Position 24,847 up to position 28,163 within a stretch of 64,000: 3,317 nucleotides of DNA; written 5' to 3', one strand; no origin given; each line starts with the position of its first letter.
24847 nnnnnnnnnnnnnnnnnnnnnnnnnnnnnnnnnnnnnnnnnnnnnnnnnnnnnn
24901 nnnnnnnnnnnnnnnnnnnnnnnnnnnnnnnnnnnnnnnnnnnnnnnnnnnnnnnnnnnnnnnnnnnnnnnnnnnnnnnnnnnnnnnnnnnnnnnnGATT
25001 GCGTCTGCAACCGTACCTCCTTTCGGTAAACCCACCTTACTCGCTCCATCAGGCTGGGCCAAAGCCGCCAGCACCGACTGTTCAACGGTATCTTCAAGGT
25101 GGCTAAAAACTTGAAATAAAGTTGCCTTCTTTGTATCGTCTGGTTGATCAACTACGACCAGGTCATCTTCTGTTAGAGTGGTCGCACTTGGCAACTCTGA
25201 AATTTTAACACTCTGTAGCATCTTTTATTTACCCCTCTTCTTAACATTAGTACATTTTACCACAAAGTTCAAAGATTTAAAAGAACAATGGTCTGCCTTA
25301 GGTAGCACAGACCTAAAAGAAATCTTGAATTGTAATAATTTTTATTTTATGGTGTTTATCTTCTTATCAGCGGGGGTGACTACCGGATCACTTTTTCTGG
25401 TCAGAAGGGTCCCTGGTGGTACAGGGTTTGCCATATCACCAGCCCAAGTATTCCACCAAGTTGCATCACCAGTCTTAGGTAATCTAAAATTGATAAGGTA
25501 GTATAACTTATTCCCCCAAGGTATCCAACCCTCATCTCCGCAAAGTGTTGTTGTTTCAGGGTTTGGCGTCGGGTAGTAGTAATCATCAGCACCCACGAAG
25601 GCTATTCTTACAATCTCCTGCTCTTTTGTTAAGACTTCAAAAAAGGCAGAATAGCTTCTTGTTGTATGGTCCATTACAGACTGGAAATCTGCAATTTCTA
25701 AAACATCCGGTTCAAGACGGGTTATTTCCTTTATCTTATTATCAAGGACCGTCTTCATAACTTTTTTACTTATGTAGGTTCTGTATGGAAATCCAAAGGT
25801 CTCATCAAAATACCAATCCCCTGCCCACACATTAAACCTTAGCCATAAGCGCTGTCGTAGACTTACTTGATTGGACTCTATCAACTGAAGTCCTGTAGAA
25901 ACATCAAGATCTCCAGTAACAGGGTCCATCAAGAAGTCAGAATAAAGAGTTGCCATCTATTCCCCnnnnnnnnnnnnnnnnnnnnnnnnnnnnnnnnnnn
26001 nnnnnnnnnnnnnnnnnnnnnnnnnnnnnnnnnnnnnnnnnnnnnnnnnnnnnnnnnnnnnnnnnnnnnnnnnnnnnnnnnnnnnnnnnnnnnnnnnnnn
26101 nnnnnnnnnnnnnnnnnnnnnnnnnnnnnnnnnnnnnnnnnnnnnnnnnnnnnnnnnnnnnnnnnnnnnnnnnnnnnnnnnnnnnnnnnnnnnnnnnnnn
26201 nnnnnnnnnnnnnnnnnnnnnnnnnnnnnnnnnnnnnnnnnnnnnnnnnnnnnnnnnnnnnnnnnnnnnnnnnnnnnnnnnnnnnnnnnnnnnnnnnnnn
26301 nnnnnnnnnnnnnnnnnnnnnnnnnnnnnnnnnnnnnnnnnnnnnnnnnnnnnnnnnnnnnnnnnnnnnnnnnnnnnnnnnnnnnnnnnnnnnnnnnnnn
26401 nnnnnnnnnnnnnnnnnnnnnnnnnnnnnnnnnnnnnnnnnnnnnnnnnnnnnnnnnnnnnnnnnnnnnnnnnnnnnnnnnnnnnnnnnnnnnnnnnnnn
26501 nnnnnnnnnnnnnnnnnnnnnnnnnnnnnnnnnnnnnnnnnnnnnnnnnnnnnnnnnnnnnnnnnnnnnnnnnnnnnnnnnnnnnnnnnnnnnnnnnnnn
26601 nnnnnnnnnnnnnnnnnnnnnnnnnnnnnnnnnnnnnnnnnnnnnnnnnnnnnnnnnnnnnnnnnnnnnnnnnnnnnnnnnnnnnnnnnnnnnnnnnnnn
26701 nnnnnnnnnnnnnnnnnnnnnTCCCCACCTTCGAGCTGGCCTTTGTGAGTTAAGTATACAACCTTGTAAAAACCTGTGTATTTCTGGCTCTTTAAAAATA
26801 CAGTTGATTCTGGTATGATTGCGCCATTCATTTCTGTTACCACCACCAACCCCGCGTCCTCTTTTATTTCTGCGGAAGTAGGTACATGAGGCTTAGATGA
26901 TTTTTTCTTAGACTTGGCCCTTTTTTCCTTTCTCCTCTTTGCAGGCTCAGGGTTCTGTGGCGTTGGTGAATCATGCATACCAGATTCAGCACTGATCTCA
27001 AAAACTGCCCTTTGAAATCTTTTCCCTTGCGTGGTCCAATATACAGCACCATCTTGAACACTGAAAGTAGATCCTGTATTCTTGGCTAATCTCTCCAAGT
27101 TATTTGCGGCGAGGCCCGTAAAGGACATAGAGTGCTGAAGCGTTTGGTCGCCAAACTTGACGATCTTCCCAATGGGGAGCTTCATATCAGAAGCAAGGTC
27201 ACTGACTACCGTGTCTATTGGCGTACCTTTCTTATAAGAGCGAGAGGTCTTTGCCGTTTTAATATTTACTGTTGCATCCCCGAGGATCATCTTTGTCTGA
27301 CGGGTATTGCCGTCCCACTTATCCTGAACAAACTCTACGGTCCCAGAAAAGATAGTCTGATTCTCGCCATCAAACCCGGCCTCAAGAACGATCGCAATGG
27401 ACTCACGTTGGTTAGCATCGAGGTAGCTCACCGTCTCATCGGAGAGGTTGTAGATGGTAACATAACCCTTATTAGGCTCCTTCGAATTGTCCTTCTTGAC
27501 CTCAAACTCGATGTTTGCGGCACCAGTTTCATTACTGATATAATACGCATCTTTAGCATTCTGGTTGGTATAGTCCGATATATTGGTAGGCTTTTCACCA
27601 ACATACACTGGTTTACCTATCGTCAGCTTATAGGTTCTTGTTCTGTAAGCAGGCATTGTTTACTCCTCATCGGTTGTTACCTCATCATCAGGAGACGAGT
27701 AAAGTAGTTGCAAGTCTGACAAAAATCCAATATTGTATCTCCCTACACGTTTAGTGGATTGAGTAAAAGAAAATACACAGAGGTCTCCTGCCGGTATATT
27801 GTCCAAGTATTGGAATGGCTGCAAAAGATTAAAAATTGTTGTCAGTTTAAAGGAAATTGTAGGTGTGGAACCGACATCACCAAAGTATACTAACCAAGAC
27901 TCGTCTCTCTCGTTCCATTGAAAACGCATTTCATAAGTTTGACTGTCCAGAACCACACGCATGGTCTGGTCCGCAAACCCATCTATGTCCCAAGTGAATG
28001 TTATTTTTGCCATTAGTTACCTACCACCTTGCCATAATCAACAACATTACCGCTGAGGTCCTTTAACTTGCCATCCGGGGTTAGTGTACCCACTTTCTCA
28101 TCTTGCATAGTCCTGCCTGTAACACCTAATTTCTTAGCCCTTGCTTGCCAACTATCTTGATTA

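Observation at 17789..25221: Three receptor-binding proteins share a conserved ~50-aa N-terminal anchor domain (modular RBP set)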

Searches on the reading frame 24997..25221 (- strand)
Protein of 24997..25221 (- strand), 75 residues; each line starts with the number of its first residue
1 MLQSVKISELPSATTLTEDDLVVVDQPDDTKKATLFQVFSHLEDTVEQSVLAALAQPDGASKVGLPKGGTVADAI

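Call 19: find_homologous_proteins(query=A1, max_evalue=0.001)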
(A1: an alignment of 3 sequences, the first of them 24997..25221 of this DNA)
Query A1 (3 sequences) (75 aa, profile of the alignment): 9 proteins with E <= 0.001 among 177 candidates.
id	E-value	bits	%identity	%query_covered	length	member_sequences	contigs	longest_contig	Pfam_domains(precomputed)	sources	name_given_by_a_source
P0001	8.1e-24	101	83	100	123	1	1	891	-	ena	-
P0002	3.9e-19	86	95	75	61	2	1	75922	-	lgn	-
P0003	4.5e-19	86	29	41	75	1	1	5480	-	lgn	-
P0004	1.0e-18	85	81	85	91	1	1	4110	-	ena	-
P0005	1.0e-16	78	80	87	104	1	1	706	-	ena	-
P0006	1.1e-16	78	62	56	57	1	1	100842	-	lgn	-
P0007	1.5e-15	75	77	80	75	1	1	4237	-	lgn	-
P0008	1.3e-14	72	82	73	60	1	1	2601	-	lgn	-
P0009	1.1e-10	59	59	43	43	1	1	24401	-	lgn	-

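Call 21: search_dna_similar(query=window:24997-25221:-, collection=phages, mode=protein, max_evalue=0.001, max_rows=60, rows=spread)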
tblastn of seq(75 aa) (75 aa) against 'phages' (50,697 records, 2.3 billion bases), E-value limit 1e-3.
Records with a match: 67; places in all: 99; records where one place covers at least 80% of the query: 36.
Best place of each record, by identity: >=99% 5; 95-99% 6; 80-90% 8; 60-80% 16; <60% 32.
By first word of the organism name: Klebsiella 38; Salmonella 12; Cronobacter 7; Escherichia 4; Raoultella 2; Proteus 2; Enterobacter 2.
By host as written in the record: Klebsiella pneumoniae 15; - 7; Cronobacter sakazakii 7; Klebsiella pneumoniae K23 6; Klebsiella pneumoniae M-9 2; Raoultella ornithinolytica 2; Proteus mirabilis 2; Klebsiella sp. 2; and 18 more.
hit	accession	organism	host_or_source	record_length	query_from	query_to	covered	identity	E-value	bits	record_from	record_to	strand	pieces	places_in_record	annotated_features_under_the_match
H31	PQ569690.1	Klebsiella phage vB_Kpn_K54_rec4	Klebsiella pneumoniae K23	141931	1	75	100%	100.0%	1e-41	148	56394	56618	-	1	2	colanic acid degradation protein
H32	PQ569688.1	Klebsiella phage vB_Kpn_K54_rec2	Klebsiella pneumoniae K23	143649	1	75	100%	100.0%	1e-41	148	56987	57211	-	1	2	colanic acid degradation protein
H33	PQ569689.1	Klebsiella phage vB_Kpn_K54_rec3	Klebsiella pneumoniae K23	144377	1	75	100%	100.0%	1e-41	148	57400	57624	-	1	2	colanic acid degradation protein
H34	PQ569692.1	Klebsiella phage vB_Kpn_K54_rec6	Klebsiella pneumoniae K23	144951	1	75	100%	100.0%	1e-41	148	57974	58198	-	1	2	colanic acid degradation protein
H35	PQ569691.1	Klebsiella phage vB_Kpn_K54_rec5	Klebsiella pneumoniae K23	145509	1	75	100%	100.0%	1e-41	148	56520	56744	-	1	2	colanic acid degradation protein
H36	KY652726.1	Klebsiella phage vB_KpnM_BIS47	Klebsiella pneumoniae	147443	1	75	100%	97.3%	2e-41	148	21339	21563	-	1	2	hypothetical protein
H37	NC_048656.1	Klebsiella phage vB_KpnM_BIS47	Klebsiella pneumoniae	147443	1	75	100%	97.3%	2e-41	148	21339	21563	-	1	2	colanic acid degradation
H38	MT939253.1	Klebsiella phage vB_KpnM_Seu621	Klebsiella pneumoniae K23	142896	1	75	100%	97.3%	4e-41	147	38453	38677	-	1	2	putative tail spike protein with depolymerase domain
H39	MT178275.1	Klebsiella phage KpS8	Klebsiella pneumoniae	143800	1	75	100%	97.3%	4e-41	147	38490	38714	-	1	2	pectate lyase superfamily protein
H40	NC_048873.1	Klebsiella phage KpS8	Klebsiella pneumoniae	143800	1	75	100%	97.3%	4e-41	147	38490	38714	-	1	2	colanic acid degradation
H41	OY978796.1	Klebsiella phage vB_Kpn_K45PH128C2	-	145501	1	75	100%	84.0%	2e-33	125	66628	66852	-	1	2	unknown function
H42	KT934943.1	Klebsiella phage vB_KpnM_KB57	Klebsiella pneumoniae M-9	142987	1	75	100%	82.7%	8e-32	120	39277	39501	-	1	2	putative colanic acid biosynthesis protein WcaM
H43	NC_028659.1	Klebsiella phage vB_KpnM_KB57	Klebsiella pneumoniae M-9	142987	1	75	100%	82.7%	8e-32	120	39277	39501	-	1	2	colanic acid degradation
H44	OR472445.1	Klebsiella phage vB_KpnM_Iguana_ER37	Klebsiella pneumoniae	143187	1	75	100%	77.3%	6e-31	118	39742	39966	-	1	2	colanic acid degradation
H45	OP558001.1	Klebsiella phage vB_KpnM_NDO71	Klebsiella pneumoniae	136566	1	75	100%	77.3%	2e-30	116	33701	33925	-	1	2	tail spike protein with pectin lyase domain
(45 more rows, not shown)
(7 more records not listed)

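Call 36: search_protein_representatives(alignment_id=A1)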
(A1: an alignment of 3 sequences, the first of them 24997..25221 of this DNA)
Query: 3 sequences, 75 profile positions. Proteins with E-value up to 0.001 (for the whole library): 91; up to 1e-10: 29; up to 1e-30: 1. The best 91 are listed.
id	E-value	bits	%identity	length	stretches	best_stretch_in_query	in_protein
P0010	8.1e-31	121.8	-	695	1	1-75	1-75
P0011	3.1e-27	110.3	-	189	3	3-73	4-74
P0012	4.7e-25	103.3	-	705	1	1-74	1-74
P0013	7.5e-25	102.7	-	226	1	1-74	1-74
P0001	2.6e-24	101.0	-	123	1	1-72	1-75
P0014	1.4e-23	98.6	-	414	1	1-72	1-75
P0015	2.0e-23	98.1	-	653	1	1-72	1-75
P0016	1.1e-21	92.5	-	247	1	1-72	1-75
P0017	3.4e-21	91.0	-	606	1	1-75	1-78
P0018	4.9e-21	90.5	-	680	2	1-73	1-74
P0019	9.3e-21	89.6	-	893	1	1-70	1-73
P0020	1.6e-20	88.8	-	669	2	3-75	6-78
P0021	1.9e-20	88.6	-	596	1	1-74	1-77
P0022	5.3e-20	87.1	-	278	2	1-75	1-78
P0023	6.2e-20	86.9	-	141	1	1-59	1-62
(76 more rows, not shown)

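Call 39: search_solved_structures(query=A1, max_evalue=10, show_alignments=3)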
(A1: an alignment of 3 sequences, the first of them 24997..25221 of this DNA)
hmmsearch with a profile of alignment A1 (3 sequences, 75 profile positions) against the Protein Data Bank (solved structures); distinct sequences matched with E-value up to 10: 9.
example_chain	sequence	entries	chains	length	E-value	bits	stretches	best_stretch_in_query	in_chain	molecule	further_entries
9d84_A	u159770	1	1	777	0.0039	20.3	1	47-72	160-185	Gp48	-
7xy1_A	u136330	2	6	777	0.004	20.2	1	49-74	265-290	Tail fiber protein | phage type I tail fiber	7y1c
8x8m_A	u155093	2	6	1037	0.015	18.4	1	50-72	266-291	Probable tail spike protein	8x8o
1hsj_A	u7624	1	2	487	0.22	14.6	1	2-46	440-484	FUSION PROTEIN CONSISTING OF STAPHYLOCOCCUS ACCESSORY REGULATOR PROTEIN R AND MALTOSE BIND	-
9occ_G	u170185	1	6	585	1.1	12.4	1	54-73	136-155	Putative tail protein gp13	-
7tgh_3E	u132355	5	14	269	1.1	12.3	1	9-44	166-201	Rieske iron-sulfur protein, ubiquinol-cytochrome C reductase iron-sulfur subunit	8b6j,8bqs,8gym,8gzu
9lna_A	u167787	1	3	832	1.4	12.1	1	44-72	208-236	Tail fibers protein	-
8h9f_K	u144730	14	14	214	1.7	11.8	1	24-54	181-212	ATP synthase F(0) complex subunit B1, mitochondrial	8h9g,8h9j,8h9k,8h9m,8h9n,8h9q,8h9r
6zmr_b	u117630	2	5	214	3.3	10.9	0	24-54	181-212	ATP synthase peripheral stalk-membrane subunit b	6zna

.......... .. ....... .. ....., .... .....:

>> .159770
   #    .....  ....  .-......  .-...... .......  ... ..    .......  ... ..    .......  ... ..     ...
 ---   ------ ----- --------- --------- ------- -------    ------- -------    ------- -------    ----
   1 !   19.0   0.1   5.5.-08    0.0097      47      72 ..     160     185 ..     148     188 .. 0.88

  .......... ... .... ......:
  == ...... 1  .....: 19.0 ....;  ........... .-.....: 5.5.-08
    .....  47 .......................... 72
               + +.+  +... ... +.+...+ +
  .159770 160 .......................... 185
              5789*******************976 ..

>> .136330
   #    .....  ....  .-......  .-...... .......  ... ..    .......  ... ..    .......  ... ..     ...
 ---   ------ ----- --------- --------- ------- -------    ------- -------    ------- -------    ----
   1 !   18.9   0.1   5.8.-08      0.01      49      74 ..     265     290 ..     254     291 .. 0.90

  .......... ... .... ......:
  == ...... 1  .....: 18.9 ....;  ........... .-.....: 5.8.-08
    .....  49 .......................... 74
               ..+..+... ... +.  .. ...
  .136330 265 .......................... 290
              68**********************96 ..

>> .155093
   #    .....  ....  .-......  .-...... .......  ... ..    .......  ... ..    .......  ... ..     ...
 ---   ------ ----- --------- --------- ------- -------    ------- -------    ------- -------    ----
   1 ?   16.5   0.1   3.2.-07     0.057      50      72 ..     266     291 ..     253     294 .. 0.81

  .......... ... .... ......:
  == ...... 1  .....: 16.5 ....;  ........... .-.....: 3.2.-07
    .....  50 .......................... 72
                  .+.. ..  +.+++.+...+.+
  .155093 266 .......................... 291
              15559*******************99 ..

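Call 51: search_protein_families(library=pfam, alignment_id=A2, max_evalue=0.001)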
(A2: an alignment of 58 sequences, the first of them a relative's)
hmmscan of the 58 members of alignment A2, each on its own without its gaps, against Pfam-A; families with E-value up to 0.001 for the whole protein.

A. member 1, P0010 (695 aa): 2 families
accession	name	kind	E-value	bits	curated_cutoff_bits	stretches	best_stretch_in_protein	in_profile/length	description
PF18668.6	Tail_spike_N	-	1.2e-12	48.1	25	1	97-148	14-69/70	Tail spike TSP1/Gp66 receptor binding N-terminal domain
PF12146.15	Hydrolase_4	-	0.0004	20.2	27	1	527-587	57-116/239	Serine aminopeptidase, S33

B. families by the number of members that match (of 58 scanned): 17 families
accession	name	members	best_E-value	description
PF18668.6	Tail_spike_N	23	4e-22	Tail spike TSP1/Gp66 receptor binding N-terminal domain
PF13884.11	Peptidase_S74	4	5.7e-14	Chaperone of endosialidase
PF12708.12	Pect-lyase_RHGA_epim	3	1.6e-16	Rhamnogalacturonase A/epimerase, pectate lyase-like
PF13229.12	Beta_helix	3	3.6e-08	Right handed beta helix region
PF25390.1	WD40_RLD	1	5.2e-37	RCC1-like domain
PF05426.18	Alginate_lyase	1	4.6e-26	Alginate lyase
PF07484.17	Collar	1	6.2e-23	Phage Tail Collar Domain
PF00415.24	RCC1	1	3.2e-21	Regulator of chromosome condensation (RCC1) repeat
PF13540.12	RCC1_2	1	5.1e-16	Regulator of chromosome condensation (RCC1) repeat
PF21939.1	Gp10_C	1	1.6e-08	Baseplate structural protein Gp10, C-terminal domain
PF03629.24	SASA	1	1.4e-06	Carbohydrate esterase, sialic acid-specific acetylesterase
PF21882.2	Gp53-like_C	1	1.3e-05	Putative tail fiber protein gp53-like, C-terminal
PF05048.19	NosD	1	7.6e-05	Periplasmic copper-binding protein (NosD)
PF12146.15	Hydrolase_4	1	0.0004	Serine aminopeptidase, S33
PF01095.25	Pectinesterase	1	0.00062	Pectinesterase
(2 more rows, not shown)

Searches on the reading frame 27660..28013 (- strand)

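Call 90: search_protein_families(library=pfam, proteins=[window:27660-28013:-], max_evalue=0.01)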
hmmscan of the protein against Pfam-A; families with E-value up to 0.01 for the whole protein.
window:27660-28013:- (117 aa): 1 family
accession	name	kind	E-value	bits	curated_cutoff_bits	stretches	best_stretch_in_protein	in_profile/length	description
PF22479.2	Pam3_gp18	-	1e-17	64.9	24.2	1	7-107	3-100/101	Cyanophage baseplate Pam3 plug gp18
